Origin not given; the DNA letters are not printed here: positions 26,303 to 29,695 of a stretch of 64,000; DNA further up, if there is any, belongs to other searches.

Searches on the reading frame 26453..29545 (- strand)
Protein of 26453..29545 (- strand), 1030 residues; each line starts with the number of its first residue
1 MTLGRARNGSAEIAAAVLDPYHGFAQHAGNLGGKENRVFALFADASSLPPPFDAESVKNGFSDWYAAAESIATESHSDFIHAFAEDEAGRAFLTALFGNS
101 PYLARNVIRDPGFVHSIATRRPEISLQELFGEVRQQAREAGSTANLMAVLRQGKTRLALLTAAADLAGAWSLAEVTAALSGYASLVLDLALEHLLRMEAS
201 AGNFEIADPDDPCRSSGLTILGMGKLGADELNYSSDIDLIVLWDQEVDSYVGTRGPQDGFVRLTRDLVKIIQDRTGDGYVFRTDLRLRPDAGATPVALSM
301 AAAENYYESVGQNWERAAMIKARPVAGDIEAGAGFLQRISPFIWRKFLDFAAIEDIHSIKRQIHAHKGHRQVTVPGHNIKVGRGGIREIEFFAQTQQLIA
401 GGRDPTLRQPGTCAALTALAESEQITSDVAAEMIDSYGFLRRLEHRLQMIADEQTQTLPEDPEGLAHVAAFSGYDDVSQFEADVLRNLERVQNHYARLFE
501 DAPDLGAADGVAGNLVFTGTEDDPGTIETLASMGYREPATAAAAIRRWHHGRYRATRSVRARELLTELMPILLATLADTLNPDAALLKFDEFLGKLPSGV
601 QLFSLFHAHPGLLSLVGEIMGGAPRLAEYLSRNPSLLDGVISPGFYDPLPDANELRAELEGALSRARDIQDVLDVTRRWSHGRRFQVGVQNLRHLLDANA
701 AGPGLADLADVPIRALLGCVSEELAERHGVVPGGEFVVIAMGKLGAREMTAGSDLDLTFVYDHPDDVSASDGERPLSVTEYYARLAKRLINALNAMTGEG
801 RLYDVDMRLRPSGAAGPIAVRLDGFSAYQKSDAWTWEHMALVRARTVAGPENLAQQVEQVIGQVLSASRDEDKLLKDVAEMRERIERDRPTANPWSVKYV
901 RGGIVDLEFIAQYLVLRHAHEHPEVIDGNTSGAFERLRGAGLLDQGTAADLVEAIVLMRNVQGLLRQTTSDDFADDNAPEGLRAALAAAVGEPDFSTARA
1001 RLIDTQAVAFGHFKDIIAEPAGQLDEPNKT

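Call 68: search_protein_families(library=pfam, proteins=[window:26453-29545:-], max_evalue=0.0001)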
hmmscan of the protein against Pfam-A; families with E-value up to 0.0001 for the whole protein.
window:26453-29545:- (1030 aa): 2 families
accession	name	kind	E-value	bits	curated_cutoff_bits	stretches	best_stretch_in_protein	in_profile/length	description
PF03710.21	GlnE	-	7.8e-118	392.8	24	2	616-859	4-251/252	Glutamate-ammonia ligase adenylyltransferase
PF08335.16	GlnD_UR_UTase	-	5.5e-39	133.8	21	2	359-499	7-141/141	GlnD PII-uridylyltransferase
